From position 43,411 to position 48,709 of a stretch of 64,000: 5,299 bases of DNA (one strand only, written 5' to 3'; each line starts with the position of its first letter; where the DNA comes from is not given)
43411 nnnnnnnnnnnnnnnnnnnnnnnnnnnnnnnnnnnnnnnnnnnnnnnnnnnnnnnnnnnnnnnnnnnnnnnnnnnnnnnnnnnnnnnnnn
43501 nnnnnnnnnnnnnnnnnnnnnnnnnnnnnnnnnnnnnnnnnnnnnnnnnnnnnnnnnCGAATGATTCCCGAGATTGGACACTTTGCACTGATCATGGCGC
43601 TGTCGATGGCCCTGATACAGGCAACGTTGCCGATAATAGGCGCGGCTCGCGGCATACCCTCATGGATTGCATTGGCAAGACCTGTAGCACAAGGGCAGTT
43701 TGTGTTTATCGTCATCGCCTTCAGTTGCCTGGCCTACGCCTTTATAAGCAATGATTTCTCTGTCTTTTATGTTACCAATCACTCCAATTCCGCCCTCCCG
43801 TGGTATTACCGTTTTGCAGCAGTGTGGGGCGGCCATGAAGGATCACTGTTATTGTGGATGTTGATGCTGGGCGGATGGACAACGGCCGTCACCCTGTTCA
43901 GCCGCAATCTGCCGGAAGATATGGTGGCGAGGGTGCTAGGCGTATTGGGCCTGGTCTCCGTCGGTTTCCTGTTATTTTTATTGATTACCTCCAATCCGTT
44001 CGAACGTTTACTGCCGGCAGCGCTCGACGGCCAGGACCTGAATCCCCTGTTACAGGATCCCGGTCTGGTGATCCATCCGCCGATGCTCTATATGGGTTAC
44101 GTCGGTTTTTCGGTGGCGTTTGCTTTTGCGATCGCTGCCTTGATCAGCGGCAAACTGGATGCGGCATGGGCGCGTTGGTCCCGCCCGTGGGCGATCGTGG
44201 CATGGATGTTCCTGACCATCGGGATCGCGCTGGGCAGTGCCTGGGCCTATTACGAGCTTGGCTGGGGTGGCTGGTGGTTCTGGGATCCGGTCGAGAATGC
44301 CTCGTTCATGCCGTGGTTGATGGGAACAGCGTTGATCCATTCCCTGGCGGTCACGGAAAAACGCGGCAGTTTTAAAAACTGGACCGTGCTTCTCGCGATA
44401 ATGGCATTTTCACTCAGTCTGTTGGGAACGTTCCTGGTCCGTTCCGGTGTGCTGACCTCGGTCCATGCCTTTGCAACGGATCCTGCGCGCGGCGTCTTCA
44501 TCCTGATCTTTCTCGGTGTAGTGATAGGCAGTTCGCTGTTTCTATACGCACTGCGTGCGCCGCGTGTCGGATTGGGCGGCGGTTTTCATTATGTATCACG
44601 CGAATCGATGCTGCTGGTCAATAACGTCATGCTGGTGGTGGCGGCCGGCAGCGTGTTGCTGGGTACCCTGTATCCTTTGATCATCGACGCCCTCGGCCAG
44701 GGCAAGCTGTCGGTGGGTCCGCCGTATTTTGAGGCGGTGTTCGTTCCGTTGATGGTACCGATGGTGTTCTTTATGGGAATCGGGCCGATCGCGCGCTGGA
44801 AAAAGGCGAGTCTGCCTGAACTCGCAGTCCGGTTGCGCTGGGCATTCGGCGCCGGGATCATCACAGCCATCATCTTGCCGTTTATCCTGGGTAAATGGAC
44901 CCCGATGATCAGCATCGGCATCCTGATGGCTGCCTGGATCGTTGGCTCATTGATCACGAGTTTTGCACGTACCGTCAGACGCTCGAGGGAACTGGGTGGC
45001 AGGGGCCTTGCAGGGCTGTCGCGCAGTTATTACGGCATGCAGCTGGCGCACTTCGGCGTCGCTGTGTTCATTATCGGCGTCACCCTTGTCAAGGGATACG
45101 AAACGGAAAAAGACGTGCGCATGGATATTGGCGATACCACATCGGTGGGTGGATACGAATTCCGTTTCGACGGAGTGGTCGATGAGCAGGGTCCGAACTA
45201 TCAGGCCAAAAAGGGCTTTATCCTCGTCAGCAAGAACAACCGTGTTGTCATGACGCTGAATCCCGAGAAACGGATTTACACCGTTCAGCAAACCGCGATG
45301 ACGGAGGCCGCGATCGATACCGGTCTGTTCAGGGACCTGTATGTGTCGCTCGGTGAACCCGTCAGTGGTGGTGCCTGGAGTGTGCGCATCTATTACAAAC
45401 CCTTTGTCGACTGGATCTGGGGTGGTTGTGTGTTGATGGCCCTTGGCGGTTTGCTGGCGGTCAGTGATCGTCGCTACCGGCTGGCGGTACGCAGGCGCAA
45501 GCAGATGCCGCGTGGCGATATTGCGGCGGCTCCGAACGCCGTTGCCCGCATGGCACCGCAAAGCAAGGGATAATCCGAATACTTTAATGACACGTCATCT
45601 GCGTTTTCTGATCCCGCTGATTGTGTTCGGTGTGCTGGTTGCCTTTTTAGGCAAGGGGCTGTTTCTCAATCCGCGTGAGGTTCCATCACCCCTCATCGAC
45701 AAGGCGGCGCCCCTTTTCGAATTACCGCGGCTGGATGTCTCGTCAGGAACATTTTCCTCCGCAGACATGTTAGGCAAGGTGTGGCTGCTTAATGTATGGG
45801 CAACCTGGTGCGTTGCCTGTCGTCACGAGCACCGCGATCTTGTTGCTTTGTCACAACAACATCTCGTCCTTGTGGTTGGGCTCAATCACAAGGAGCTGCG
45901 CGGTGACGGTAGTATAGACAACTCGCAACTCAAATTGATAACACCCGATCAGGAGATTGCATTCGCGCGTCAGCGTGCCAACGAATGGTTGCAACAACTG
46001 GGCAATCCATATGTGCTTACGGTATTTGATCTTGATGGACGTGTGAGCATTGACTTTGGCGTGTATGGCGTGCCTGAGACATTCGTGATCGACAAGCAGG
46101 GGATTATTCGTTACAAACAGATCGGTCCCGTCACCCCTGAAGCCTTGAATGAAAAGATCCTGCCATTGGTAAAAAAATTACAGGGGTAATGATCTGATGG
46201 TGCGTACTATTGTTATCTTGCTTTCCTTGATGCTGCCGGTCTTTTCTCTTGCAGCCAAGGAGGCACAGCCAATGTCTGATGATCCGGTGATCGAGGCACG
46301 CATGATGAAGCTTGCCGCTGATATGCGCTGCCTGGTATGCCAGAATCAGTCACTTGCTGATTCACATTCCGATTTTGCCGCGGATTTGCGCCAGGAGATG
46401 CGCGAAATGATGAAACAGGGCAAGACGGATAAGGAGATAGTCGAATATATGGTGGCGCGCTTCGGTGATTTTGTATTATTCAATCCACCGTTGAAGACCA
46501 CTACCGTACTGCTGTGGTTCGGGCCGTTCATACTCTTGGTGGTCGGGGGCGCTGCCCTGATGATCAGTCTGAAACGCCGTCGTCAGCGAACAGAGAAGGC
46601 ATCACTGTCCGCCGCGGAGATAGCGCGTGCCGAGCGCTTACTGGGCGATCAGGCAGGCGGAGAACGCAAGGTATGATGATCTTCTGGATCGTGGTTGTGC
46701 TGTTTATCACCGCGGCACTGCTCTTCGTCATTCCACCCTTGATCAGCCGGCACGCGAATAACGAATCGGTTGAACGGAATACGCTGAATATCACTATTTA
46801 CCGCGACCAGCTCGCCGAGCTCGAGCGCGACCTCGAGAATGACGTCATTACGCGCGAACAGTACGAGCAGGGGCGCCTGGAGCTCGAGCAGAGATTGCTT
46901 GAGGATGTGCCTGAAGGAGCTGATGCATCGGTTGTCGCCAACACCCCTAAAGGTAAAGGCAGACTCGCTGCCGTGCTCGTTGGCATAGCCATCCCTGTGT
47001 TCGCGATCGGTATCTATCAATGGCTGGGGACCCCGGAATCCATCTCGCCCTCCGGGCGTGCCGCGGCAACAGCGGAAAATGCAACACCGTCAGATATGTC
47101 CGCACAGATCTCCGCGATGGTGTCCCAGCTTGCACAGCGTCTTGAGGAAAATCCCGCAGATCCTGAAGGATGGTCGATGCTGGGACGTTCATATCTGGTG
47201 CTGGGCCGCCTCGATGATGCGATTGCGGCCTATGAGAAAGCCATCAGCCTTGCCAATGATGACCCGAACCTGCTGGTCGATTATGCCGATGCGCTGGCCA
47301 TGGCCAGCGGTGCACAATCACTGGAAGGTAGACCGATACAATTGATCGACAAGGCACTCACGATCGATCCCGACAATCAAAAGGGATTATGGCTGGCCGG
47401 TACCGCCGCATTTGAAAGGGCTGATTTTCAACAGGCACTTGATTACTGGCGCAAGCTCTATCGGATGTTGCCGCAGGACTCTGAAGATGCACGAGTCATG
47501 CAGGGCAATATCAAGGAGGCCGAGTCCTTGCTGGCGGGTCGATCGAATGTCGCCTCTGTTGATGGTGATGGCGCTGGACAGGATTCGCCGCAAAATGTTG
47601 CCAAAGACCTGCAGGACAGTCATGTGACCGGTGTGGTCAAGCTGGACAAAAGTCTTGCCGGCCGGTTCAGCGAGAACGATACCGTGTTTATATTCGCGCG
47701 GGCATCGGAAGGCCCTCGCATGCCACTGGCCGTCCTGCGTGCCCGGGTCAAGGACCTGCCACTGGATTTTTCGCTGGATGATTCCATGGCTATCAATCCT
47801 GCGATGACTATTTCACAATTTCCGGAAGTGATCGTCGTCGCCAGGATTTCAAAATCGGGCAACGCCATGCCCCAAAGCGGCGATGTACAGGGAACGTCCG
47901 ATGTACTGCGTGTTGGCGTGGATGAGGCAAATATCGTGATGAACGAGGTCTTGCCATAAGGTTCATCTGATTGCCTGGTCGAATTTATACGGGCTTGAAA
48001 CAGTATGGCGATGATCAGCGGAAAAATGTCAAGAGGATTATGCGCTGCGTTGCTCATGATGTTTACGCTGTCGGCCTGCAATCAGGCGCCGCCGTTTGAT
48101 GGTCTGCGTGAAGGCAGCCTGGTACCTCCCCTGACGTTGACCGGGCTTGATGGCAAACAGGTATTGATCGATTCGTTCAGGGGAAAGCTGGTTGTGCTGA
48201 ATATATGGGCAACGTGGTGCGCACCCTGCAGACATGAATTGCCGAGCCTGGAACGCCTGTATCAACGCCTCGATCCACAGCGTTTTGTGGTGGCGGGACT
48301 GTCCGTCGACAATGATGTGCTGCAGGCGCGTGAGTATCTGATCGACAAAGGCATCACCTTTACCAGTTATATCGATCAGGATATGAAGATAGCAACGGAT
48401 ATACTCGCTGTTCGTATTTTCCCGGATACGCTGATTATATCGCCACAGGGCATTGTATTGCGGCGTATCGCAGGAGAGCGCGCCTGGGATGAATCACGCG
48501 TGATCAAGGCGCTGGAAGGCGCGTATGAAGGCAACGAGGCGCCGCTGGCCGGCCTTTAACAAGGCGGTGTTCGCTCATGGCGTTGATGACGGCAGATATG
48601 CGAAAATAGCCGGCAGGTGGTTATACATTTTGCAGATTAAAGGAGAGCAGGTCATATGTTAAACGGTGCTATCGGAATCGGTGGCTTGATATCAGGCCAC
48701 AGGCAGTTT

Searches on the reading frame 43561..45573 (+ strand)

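Call 85: search_protein_families(library=pfam, proteins=[window:43561-45573:+], max_evalue=0.00001)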
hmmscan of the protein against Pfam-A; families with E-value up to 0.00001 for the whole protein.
window:43561-45573:+ (670 aa): 2 families
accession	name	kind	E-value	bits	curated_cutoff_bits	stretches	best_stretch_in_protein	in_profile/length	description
PF16327.10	CcmF_C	-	3.7e-133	444.2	28.7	1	315-637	1-323/323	Cytochrome c-type biogenesis protein CcmF C-terminal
PF01578.25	Cytochrom_C_asm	-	3.9e-54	183.9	29.9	1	89-295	1-206/212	Cytochrome C assembly protein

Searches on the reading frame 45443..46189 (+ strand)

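Call 86: search_protein_families(library=pfam, proteins=[window:45443-46189:+], max_evalue=0.00001)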
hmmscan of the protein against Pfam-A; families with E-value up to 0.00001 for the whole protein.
window:45443-46189:+ (248 aa): 2 families
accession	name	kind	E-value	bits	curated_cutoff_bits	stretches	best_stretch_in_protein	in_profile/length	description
PF08534.16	Redoxin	-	1.5e-14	54.5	26.6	1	87-233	4-139/148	Redoxin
PF00578.27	AhpC-TSA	-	1.1e-13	51.6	26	1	85-224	1-123/124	AhpC/TSA family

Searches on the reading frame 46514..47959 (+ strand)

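Call 86: search_protein_families(library=pfam, proteins=[window:46514-47959:+], max_evalue=0.00001)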
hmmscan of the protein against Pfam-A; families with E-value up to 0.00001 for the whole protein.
window:46514-47959:+ (481 aa): 9 families
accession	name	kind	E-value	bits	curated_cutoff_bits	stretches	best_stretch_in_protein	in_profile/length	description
PF23892.1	Ig_CycH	-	3.3e-35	120.5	27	1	374-471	4-101/108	Cytochrome c-type biogenesis protein H Ig-like domain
PF23914.1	TPR_CcmH_CycH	-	5.7e-26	91.7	42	1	198-324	31-156/158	Cytochrome c-type biogenesis protein H TPR domain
PF07719.23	TPR_2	-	2.4e-12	46.4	27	1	217-249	1-33/34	Tetratricopeptide repeat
PF00515.34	TPR_1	-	7.1e-10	38.7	27.8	1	218-247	2-31/34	Tetratricopeptide repeat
PF13431.12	TPR_17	-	6.6e-08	32.7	24.4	0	210-238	6-34/34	Tetratricopeptide repeat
PF13432.12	TPR_16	-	6.8e-08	33.3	32.7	0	207-251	21-65/65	Tetratricopeptide repeat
PF14559.12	TPR_19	-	3.9e-07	30.7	25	0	206-252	14-60/68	Tetratricopeptide repeat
PF13428.12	TPR_14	-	4e-07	30.5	23.5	0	217-259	1-43/44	Tetratricopeptide repeat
PF13181.12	TPR_8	-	1.2e-06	28.6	25.7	0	218-249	2-33/34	Tetratricopeptide repeat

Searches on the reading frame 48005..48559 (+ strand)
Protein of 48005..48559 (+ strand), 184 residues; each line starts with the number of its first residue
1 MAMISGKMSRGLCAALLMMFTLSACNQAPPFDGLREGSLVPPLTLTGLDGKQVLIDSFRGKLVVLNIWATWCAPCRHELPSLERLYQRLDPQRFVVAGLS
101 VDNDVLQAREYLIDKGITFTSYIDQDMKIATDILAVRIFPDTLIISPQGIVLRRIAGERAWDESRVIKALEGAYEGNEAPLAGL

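Call 86: search_protein_families(library=pfam, proteins=[window:48005-48559:+], max_evalue=0.00001)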
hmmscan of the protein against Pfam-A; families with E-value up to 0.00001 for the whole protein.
window:48005-48559:+ (184 aa): 4 families
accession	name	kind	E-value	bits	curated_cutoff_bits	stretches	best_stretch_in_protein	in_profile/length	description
PF00578.27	AhpC-TSA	-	5.3e-19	68.8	26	1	39-151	4-121/124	AhpC/TSA family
PF08534.16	Redoxin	-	4.6e-16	59.4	26.6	1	36-165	2-143/148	Redoxin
PF13905.12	Thioredoxin_8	-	1.1e-09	38.9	27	1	60-150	1-93/94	Thioredoxin-like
PF00085.26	Thioredoxin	-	3.7e-06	27.3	23.5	0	61-114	19-71/103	Thioredoxin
